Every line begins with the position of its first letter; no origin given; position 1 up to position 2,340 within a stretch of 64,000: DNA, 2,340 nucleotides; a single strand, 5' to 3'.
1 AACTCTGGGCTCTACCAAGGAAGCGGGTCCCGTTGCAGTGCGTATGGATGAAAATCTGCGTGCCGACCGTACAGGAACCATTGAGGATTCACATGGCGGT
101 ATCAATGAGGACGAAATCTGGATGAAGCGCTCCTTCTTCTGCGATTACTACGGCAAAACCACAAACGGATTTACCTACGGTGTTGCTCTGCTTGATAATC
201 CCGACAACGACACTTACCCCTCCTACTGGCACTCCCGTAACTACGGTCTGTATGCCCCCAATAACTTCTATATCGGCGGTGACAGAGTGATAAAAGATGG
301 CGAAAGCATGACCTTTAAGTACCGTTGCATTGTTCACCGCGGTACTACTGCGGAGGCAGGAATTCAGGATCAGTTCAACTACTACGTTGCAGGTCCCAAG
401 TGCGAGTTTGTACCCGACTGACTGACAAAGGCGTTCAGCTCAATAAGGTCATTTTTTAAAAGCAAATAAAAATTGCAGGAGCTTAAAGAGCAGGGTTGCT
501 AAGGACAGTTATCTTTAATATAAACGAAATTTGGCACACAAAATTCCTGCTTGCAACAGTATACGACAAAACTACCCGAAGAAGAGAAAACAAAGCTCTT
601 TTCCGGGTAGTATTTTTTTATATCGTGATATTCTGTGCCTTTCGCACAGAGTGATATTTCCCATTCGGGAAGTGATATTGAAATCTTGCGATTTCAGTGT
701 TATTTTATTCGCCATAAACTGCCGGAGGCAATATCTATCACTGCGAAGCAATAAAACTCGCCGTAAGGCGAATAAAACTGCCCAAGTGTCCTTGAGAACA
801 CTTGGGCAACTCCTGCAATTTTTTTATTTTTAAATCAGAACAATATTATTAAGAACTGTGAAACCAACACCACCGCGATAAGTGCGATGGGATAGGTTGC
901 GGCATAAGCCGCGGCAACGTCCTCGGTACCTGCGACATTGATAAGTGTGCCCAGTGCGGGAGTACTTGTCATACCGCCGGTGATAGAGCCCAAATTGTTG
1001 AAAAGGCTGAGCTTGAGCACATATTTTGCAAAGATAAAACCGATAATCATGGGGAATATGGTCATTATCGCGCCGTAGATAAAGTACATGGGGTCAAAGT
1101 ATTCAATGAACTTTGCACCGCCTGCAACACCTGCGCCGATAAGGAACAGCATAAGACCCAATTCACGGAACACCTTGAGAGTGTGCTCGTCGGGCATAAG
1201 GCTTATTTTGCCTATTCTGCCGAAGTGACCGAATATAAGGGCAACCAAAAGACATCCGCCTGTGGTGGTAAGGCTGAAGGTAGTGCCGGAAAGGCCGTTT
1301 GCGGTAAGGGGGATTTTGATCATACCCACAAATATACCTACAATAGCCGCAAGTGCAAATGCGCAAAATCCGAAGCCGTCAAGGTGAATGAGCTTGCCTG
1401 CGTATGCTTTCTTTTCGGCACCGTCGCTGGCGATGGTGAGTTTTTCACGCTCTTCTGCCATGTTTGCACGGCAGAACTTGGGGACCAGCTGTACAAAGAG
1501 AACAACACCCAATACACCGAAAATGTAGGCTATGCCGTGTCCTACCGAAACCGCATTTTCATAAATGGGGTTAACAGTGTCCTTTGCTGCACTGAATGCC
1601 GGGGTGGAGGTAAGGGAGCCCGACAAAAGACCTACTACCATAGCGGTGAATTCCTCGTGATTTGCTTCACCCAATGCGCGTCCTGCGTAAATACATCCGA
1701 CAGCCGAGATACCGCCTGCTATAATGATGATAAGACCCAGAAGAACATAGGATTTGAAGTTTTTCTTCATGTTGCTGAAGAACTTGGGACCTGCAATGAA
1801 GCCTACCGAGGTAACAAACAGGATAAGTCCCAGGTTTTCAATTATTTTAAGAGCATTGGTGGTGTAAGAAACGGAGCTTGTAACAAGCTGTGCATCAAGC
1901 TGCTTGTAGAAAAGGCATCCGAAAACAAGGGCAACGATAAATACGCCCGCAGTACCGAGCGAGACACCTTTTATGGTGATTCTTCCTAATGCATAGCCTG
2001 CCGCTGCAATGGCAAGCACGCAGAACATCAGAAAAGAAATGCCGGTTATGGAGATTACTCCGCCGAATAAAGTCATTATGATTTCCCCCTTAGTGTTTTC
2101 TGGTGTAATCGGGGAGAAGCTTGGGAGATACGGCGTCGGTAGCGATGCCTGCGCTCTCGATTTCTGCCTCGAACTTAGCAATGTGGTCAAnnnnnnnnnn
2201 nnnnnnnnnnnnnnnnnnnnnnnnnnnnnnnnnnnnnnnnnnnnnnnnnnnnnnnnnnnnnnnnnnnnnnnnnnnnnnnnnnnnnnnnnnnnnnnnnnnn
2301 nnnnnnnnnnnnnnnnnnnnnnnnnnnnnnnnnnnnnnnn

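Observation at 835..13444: One 12.5-kb operon joins mdh-fumC, HdrBCA, an MvhD/Flx-like NADH module, a soluble FrdBA-like fumarate reductase and an AAE-family exporter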

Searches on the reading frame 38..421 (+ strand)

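Call 33: search_protein_families(library=pfam, proteins=[window:38-421:+], max_evalue=0.00001)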
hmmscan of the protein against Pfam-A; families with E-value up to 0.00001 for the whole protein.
window:38-421:+ (127 aa): 1 family
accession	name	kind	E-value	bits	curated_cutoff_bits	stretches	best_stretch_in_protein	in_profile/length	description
PF14100.11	DUF6807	-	4.1e-21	76.2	27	1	1-113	156-269/270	Family of unknown function (DUF6807)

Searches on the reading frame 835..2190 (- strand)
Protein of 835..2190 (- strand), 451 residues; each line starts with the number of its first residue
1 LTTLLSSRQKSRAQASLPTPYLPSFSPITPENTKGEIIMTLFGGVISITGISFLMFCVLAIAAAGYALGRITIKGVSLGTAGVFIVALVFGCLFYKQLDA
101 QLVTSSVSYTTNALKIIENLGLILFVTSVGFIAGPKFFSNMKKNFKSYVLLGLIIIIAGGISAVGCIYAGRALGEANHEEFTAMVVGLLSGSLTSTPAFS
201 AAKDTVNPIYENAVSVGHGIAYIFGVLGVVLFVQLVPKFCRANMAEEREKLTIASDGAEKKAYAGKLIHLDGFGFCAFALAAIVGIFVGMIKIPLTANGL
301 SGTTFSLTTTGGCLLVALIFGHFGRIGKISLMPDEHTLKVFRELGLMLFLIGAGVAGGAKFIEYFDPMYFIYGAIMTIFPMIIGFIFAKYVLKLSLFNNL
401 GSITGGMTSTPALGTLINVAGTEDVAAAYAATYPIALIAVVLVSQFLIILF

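Call 5: search_protein_families(library=pfam, proteins=[window:835-2190:-], max_evalue=0.01)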
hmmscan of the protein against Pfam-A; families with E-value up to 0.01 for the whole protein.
window:835-2190:- (451 aa): 1 family
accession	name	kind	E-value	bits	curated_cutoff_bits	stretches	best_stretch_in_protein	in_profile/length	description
PF06826.17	Asp-Al_Ex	-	2e-59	200.6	27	2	277-448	1-166/167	Predicted Permease Membrane Region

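Call 7: search_protein_families(library=ncbifam, proteins=[window:835-2190:-], max_evalue=0.00001)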
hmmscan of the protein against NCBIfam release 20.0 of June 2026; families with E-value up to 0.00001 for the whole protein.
window:835-2190:- (451 aa): 4 families
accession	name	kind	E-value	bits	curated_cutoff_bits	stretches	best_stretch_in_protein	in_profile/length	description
NF003007.0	PRK03818.1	equivalog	1.3e-43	149.4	449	2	57-256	9-198/553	putative transporter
TIGR01625.1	YidE_YbjL_dupl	subfamily_domain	1.2e-41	142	71.95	2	283-435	2-154/154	AspT/YidE/YbjL antiporter duplication domain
TIGR03802.1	Asp_Ala_antiprt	equivalog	1.3e-35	123.1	546.95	2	278-450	391-561/562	aspartate-alanine antiporter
NF003440.0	PRK04972.1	equivalog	5.2e-30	104.7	645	2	53-251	15-196/561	aspartate:alanine antiporter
